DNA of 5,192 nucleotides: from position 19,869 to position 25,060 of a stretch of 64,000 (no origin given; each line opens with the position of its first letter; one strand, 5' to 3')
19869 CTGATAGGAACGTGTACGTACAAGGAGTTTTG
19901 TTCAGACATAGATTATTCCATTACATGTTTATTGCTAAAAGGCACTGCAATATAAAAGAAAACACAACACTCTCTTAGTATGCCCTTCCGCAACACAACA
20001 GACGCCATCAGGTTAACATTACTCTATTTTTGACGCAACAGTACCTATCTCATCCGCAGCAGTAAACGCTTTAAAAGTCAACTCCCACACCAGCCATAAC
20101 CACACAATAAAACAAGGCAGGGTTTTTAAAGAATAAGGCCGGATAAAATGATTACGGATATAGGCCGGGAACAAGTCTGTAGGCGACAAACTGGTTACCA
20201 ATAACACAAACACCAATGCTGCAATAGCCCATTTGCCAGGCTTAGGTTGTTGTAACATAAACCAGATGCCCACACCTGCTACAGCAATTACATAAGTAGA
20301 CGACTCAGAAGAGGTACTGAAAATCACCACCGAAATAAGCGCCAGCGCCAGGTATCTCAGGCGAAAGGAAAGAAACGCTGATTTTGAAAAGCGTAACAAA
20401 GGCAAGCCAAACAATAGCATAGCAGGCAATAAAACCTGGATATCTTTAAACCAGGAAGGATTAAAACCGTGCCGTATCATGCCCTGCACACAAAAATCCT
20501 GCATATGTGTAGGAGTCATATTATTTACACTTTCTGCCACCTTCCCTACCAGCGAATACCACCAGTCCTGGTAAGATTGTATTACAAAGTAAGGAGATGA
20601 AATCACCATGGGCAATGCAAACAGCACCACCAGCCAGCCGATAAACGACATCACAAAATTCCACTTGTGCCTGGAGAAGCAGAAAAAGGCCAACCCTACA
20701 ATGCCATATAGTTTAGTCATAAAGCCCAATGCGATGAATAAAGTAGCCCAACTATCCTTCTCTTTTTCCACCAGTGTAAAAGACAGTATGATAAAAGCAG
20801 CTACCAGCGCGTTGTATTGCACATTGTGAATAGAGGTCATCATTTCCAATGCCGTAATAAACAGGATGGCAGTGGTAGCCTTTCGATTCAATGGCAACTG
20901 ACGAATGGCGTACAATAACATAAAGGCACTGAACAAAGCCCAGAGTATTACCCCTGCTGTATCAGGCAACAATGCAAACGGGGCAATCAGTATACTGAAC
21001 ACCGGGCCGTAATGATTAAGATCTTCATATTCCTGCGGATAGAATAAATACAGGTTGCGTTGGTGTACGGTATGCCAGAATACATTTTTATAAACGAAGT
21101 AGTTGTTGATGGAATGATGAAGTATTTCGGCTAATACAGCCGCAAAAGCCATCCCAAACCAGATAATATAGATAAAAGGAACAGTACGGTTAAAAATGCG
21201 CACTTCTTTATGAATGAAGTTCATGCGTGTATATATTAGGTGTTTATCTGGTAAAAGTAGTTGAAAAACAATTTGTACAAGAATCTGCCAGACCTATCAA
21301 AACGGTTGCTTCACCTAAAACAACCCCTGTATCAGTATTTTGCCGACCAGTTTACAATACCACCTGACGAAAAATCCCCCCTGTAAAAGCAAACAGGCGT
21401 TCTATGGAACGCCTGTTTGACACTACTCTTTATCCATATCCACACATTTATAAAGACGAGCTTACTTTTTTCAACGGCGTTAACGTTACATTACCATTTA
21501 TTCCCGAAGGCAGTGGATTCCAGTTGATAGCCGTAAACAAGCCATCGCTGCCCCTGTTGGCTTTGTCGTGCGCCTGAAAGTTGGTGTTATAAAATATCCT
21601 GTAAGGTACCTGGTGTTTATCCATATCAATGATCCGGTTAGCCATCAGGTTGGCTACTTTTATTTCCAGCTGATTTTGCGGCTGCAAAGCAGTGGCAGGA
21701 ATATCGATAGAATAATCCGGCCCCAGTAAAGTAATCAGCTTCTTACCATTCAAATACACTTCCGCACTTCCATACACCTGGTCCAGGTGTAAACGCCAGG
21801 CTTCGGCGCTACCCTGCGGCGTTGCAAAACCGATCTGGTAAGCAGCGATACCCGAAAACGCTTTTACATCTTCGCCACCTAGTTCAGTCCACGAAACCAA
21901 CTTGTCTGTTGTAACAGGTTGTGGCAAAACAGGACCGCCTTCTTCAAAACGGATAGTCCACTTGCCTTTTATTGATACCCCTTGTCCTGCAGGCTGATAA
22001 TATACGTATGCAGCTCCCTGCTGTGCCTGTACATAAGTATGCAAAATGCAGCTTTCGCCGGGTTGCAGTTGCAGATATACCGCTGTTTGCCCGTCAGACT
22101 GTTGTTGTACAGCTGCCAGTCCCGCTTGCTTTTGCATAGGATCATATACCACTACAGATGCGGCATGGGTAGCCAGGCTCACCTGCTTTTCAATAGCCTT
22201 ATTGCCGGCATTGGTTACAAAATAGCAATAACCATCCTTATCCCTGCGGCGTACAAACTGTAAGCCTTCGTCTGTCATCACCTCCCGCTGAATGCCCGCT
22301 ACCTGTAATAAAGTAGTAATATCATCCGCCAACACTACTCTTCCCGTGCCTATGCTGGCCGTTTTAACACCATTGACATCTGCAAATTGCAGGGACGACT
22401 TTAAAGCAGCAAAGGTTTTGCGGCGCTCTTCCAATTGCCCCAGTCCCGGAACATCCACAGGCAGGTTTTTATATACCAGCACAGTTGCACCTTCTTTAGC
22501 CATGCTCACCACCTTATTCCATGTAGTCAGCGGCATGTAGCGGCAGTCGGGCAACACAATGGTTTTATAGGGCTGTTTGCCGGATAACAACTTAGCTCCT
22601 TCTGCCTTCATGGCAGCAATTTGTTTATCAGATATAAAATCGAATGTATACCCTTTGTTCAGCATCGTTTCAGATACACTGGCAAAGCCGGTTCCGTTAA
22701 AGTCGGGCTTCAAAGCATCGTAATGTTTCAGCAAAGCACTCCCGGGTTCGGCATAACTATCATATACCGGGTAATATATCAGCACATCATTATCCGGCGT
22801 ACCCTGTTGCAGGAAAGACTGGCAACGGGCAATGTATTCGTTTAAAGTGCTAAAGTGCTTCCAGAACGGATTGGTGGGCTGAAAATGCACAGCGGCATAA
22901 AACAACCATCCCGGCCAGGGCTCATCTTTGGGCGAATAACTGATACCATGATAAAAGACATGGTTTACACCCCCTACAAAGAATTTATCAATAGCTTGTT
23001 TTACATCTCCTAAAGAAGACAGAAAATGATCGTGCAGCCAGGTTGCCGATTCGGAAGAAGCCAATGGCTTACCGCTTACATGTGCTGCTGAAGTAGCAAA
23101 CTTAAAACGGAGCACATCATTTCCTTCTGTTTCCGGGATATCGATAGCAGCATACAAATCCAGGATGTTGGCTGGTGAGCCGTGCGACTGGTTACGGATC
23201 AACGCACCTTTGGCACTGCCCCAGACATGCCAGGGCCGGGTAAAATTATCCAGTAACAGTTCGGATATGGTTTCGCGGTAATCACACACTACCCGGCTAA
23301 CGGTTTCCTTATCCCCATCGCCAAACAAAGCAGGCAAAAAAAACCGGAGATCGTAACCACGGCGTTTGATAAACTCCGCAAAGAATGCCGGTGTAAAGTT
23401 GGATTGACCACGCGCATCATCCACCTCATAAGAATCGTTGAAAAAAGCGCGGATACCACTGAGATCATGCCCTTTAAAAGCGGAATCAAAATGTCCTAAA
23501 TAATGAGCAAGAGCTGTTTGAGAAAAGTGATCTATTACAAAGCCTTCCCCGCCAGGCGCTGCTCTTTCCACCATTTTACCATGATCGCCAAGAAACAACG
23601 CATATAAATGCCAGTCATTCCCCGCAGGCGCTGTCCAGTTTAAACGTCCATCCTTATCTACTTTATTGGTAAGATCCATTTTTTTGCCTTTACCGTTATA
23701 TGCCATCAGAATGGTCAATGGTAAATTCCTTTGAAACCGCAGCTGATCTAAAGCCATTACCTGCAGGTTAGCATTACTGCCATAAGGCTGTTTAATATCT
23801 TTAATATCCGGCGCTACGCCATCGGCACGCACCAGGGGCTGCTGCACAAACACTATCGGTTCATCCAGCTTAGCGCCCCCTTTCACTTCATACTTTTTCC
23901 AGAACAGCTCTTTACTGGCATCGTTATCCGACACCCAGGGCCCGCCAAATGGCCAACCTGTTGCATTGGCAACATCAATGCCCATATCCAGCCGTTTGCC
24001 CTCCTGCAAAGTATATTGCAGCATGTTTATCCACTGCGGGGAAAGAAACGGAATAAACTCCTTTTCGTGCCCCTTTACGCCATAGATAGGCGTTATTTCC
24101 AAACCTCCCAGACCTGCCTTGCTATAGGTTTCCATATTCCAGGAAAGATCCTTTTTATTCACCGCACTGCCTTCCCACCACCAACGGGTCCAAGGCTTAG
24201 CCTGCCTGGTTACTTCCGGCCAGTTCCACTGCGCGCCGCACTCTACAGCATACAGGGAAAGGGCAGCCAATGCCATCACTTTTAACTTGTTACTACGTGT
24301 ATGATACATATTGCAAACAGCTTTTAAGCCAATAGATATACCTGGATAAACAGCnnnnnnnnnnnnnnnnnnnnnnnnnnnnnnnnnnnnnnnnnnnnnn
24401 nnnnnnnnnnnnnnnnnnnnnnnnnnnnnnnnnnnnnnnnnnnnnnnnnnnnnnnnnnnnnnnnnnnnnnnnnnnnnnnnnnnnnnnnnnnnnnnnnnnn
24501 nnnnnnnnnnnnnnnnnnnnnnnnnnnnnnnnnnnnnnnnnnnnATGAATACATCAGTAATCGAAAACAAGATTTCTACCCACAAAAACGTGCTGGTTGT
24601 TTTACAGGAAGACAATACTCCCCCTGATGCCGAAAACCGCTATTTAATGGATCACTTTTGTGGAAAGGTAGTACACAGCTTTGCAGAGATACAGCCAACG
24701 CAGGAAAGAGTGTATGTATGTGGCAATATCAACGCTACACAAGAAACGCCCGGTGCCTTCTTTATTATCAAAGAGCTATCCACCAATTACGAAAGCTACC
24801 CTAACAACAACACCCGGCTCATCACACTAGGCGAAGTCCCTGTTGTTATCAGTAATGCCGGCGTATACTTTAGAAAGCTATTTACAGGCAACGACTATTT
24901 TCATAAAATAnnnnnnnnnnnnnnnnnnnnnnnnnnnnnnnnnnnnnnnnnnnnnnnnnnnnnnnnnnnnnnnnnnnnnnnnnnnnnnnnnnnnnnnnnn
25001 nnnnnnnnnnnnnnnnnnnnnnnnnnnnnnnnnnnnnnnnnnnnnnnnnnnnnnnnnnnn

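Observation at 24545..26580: Tandem pair of paralogous AlkB-like 2OG-Fe(II) dioxygenases in a low-GC islet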

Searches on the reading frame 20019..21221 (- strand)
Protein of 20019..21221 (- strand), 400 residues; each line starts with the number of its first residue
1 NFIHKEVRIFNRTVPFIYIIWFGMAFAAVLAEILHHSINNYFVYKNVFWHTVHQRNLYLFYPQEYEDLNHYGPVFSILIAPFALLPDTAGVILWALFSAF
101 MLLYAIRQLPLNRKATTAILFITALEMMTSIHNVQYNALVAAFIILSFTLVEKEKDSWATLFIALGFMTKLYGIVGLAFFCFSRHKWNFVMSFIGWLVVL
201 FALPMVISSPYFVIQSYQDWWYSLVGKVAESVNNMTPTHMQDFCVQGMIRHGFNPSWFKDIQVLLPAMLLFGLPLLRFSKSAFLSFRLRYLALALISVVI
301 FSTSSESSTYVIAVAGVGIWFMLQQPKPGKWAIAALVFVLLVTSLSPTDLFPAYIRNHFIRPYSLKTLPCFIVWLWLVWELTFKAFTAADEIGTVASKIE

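Call 7: search_protein_families(library=ncbifam, proteins=[window:20019-21221:-], max_evalue=0.1)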
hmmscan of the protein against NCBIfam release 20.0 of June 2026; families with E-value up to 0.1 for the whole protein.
window:20019-21221:- (400 aa): 0 families

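Call 51: search_protein_families(library=pfam, proteins=[window:20019-21221:-], max_evalue=0.001)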
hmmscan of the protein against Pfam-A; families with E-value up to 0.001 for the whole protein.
window:20019-21221:- (400 aa): 1 family
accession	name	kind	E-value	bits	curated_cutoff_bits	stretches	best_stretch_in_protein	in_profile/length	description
PF09594.16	GT87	-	1.6e-26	93.9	25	1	70-299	2-234/237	Glycosyltransferase family 87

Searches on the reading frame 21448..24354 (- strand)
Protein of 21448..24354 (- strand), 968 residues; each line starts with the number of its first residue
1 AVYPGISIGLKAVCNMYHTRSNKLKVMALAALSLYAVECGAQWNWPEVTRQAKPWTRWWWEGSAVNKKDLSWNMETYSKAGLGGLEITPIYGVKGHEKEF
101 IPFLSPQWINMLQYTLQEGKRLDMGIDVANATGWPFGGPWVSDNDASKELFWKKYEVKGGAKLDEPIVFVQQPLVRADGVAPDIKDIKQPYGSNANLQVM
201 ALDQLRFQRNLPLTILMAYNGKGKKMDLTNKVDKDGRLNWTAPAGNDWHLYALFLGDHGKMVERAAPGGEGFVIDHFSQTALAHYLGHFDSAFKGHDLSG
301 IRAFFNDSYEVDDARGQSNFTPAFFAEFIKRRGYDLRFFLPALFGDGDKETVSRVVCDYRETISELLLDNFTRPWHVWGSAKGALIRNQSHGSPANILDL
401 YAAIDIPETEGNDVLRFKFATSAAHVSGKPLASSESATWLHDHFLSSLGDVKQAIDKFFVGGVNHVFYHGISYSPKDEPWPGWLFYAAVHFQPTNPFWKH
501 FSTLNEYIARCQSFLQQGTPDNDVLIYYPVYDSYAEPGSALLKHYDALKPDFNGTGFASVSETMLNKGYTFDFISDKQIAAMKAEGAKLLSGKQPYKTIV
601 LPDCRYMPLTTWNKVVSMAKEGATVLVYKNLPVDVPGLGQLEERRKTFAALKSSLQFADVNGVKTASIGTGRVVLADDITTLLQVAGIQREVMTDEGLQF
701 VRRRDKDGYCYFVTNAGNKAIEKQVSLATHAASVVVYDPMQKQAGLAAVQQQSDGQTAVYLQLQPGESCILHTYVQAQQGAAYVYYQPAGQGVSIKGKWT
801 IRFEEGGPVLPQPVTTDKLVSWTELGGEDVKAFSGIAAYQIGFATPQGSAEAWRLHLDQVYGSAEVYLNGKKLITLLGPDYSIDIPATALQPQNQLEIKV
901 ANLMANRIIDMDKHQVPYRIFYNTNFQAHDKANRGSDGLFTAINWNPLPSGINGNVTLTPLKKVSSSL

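Call 7: search_protein_families(library=ncbifam, proteins=[window:21448-24354:-], max_evalue=0.1)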
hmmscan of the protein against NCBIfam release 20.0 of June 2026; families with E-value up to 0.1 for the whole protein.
window:21448-24354:- (968 aa): 2 families
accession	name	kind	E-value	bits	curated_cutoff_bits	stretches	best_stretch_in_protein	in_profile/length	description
NF049897.1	AlphaRhamBT4145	equivalog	3e-276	918.9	1300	2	206-959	133-896/897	alpha-L-rhamnosidase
NF045579.1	rhamnoside_JR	domain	4.6e-19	68.8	50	1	795-910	1-118/123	glycosylhydrolase-like jelly roll fold domain-containing protein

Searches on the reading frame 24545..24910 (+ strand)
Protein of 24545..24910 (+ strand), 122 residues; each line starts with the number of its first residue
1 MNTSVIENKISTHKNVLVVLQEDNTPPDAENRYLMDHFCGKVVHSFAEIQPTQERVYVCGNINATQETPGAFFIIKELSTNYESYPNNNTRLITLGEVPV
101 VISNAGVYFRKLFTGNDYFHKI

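Call 84: search_protein_families(library=pfam, alignment_id=A3, max_evalue=5)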
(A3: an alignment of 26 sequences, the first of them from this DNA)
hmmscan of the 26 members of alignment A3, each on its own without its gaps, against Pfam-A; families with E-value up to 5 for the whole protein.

A. member 1, seq(122 aa): 0 families

B. families by the number of members that match (of 26 scanned): 17 families
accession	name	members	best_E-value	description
PF01746.26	tRNA_m1G_MT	1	0.018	tRNA (Guanine-1)-methyltransferase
PF21593.2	DUF6853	1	0.026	Family of unknown function (DUF6853)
PF19567.5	CpsB_CapC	1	0.029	Capsular polysaccharide synthesis, CpsB/CapC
PF07206.16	Baculo_LEF-10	1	0.041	Baculovirus late expression factor 10 (LEF-10)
PF14922.11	FWWh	1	0.046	Protein of unknown function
PF01719.23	Rep_OBD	1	0.059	Plasmid replication protein, origin binding domain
PF24601.1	TPR_DOP1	1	0.076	DOP1 TPR domain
PF18533.6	DUF5622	1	0.081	Domain of unknown function (DUF5622)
PF05544.16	Pro_racemase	1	0.09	Proline racemase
PF25391.1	WD40_Gbeta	1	0.11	G protein beta WD-40 repeat protein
PF10517.14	DM13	1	0.13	Electron transfer DM13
PF00533.33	BRCT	1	0.13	BRCA1 C Terminus (BRCT) domain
PF10548.14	P22_AR_C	1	0.15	P22AR C-terminal domain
PF10523.15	BEN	1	0.16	BEN domain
PF22614.2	Slo-like_RCK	1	0.17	Calcium-activated potassium channel slowpoke-like RCK domain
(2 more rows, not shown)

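Call 85: search_solved_structures(query=A3, max_evalue=10)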
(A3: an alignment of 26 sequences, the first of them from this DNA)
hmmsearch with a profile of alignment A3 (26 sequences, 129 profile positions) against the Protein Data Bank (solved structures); distinct sequences matched with E-value up to 10: 2.
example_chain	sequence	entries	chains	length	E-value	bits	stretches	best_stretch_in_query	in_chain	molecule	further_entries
9cvt_A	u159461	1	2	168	1.1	12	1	12-53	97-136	Histone doublet miniH2B-H2A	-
6bzb_A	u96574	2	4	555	3.3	10.5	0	103-123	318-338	Glucose-6-phosphate isomerase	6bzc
